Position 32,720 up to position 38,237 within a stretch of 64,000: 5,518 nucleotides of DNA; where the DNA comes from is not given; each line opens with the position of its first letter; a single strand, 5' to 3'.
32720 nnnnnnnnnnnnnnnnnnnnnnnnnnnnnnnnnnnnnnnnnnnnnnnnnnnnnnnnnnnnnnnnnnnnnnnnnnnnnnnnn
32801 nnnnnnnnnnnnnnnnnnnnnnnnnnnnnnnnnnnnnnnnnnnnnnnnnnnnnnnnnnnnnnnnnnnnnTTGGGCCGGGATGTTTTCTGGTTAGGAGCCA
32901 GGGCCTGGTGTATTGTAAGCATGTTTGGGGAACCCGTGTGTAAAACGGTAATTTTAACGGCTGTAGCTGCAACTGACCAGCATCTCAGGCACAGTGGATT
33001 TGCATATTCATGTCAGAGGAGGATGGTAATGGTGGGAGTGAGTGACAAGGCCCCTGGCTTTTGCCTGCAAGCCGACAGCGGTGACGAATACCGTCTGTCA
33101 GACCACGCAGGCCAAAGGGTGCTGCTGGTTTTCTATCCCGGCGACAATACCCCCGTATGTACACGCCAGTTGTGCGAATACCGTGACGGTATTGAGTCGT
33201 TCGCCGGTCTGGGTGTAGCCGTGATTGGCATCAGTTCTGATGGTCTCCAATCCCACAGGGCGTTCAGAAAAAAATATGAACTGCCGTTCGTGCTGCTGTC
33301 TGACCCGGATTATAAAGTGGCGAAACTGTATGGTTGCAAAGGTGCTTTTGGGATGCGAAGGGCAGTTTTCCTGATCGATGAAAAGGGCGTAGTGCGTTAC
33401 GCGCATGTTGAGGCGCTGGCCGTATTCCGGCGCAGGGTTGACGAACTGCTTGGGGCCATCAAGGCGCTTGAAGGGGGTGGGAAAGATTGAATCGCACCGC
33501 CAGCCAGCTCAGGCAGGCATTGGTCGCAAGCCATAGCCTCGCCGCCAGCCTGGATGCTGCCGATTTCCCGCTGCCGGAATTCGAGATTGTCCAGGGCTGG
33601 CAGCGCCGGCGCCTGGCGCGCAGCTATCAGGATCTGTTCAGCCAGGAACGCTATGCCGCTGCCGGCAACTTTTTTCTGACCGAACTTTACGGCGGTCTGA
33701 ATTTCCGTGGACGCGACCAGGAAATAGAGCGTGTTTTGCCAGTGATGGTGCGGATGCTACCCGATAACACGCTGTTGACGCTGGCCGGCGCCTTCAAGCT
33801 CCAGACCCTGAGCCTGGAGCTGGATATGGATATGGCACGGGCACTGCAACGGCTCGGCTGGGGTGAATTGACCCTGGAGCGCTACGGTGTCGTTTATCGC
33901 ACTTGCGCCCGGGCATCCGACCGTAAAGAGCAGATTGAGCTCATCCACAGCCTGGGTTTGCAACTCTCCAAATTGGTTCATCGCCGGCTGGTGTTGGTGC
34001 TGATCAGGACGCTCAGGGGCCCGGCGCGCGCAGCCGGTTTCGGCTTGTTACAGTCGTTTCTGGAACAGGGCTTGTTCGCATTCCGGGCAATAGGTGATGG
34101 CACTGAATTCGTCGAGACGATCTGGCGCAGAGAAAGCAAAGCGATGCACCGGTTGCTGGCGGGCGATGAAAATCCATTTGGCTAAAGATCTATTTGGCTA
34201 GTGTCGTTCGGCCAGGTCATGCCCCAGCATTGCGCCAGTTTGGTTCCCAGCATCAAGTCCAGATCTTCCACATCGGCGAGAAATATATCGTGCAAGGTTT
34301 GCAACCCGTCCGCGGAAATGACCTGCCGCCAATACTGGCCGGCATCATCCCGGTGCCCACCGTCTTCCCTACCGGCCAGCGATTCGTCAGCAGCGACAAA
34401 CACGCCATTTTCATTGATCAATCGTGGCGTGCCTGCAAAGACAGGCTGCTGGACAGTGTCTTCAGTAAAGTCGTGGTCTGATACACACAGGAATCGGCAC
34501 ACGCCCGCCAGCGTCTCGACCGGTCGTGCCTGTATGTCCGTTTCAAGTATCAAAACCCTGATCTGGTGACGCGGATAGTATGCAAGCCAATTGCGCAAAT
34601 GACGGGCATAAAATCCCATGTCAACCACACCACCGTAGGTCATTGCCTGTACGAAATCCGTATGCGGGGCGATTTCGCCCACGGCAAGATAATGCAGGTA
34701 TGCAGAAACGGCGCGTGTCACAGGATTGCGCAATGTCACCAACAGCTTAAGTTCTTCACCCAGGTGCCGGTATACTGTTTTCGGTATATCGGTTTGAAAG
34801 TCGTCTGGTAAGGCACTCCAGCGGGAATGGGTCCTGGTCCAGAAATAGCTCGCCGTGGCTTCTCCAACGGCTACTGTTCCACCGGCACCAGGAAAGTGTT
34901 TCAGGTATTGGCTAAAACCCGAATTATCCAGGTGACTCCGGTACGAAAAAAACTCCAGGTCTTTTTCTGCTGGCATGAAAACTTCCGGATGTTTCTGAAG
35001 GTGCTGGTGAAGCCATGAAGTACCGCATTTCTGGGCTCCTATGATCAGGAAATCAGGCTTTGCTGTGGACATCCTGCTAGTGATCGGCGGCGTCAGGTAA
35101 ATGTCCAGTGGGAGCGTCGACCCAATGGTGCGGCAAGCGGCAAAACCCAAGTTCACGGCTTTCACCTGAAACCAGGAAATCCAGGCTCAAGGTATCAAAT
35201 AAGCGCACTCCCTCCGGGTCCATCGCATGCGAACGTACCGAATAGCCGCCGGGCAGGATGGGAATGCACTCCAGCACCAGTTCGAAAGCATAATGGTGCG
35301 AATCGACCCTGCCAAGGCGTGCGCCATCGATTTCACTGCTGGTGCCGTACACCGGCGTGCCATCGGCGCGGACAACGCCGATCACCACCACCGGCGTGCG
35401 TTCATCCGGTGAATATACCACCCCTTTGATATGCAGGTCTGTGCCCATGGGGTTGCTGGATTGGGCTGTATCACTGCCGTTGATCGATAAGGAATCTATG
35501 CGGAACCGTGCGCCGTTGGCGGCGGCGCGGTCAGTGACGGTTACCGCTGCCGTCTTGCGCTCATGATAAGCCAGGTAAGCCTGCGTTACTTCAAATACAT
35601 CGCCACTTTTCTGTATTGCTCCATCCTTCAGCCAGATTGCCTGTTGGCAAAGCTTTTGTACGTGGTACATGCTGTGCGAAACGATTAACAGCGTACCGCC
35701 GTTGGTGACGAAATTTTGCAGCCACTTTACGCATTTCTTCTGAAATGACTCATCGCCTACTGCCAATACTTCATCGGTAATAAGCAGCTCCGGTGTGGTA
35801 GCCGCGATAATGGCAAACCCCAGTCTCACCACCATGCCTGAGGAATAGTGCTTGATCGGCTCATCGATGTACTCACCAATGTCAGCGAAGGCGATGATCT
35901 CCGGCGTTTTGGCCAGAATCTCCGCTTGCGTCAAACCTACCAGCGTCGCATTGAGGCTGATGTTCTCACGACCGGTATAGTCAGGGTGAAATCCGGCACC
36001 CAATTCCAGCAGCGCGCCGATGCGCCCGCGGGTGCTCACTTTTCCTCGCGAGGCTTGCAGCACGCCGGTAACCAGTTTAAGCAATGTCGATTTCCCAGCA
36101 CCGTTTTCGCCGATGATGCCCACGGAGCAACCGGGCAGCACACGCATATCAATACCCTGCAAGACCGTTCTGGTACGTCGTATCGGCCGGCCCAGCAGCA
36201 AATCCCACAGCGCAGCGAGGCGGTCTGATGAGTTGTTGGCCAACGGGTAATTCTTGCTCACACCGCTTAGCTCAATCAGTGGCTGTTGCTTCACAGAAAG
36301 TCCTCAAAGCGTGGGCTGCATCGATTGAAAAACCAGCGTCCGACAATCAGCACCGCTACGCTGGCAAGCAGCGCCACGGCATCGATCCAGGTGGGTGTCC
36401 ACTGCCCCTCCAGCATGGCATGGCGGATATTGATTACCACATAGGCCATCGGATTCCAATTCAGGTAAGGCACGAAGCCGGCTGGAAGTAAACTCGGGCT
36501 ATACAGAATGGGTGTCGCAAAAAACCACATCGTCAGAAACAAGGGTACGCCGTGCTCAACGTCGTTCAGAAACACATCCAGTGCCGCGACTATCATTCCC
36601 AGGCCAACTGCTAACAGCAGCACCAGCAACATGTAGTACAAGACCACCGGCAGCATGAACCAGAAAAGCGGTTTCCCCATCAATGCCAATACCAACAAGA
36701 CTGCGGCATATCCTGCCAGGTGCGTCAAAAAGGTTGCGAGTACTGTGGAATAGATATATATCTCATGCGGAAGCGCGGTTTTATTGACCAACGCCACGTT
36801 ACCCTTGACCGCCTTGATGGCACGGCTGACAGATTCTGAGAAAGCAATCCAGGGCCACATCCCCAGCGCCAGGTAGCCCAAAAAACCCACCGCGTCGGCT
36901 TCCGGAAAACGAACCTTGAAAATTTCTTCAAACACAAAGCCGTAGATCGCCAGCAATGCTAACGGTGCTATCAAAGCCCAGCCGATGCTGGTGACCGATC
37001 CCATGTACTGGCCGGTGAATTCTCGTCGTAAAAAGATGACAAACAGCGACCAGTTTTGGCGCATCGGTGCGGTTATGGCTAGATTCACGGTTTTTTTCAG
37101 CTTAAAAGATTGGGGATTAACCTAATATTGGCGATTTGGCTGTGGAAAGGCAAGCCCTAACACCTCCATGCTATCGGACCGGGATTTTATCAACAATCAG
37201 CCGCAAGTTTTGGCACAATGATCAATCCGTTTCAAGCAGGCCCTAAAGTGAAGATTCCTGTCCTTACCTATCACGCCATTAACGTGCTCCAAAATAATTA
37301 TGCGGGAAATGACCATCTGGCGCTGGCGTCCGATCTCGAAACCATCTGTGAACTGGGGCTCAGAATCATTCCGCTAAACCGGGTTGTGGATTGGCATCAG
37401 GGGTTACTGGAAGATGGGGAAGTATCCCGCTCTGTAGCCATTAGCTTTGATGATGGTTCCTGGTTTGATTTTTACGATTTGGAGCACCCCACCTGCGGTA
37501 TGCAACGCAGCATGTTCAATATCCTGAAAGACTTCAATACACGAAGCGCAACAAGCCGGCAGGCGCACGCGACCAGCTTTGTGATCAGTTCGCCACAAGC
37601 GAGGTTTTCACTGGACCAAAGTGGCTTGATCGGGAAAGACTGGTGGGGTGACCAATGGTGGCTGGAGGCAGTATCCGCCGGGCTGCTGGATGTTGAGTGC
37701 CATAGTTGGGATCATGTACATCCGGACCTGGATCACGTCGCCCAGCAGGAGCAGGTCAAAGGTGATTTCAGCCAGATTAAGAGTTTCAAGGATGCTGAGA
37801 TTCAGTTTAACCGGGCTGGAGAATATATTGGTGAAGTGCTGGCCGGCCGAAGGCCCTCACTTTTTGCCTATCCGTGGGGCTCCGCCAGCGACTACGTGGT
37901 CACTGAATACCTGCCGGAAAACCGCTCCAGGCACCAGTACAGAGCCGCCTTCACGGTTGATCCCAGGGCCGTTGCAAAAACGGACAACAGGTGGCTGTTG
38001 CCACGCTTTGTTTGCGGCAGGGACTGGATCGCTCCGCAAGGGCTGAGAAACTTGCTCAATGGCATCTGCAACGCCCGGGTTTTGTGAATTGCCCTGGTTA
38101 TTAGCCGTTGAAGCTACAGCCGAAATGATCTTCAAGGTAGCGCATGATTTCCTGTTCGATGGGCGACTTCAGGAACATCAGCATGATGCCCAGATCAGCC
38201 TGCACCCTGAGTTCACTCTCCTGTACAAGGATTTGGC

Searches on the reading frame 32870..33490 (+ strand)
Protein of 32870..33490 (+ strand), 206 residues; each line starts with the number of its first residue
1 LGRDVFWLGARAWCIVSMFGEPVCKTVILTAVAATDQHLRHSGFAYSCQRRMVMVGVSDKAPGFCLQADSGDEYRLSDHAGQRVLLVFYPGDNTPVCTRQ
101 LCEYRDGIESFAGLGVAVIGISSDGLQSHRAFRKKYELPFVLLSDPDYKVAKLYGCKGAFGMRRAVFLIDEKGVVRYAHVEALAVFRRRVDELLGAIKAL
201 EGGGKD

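Call 70: search_protein_families(library=pfam, proteins=[window:32870-33490:+], max_evalue=0.00001)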
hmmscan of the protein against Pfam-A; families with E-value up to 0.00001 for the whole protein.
window:32870-33490:+ (206 aa): 2 families
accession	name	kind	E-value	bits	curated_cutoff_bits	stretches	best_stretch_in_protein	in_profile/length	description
PF00578.27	AhpC-TSA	-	8.8e-38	129.5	26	1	57-177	1-123/124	AhpC/TSA family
PF08534.16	Redoxin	-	8.5e-23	81.2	26.6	1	57-183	2-136/148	Redoxin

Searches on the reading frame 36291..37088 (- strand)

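Call 71: search_protein_families(library=pfam, proteins=[window:36291-37088:-], max_evalue=0.00001)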
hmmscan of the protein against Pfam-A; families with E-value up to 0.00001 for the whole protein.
window:36291-37088:- (265 aa): 1 family
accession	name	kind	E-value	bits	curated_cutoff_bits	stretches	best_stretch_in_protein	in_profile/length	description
PF01061.29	ABC2_membrane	-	4.2e-13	49.8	26.9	1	16-225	3-210/211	ABC-2 type transporter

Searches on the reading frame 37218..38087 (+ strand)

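Call 71: search_protein_families(library=pfam, proteins=[window:37218-38087:+], max_evalue=0.00001)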
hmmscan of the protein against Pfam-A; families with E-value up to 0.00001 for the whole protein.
window:37218-38087:+ (289 aa): 1 family
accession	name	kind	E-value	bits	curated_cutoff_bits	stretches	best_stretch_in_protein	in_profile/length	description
PF01522.26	Polysacc_deac_1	-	1.4e-07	31.9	23.1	1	71-229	7-114/124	Polysaccharide deacetylase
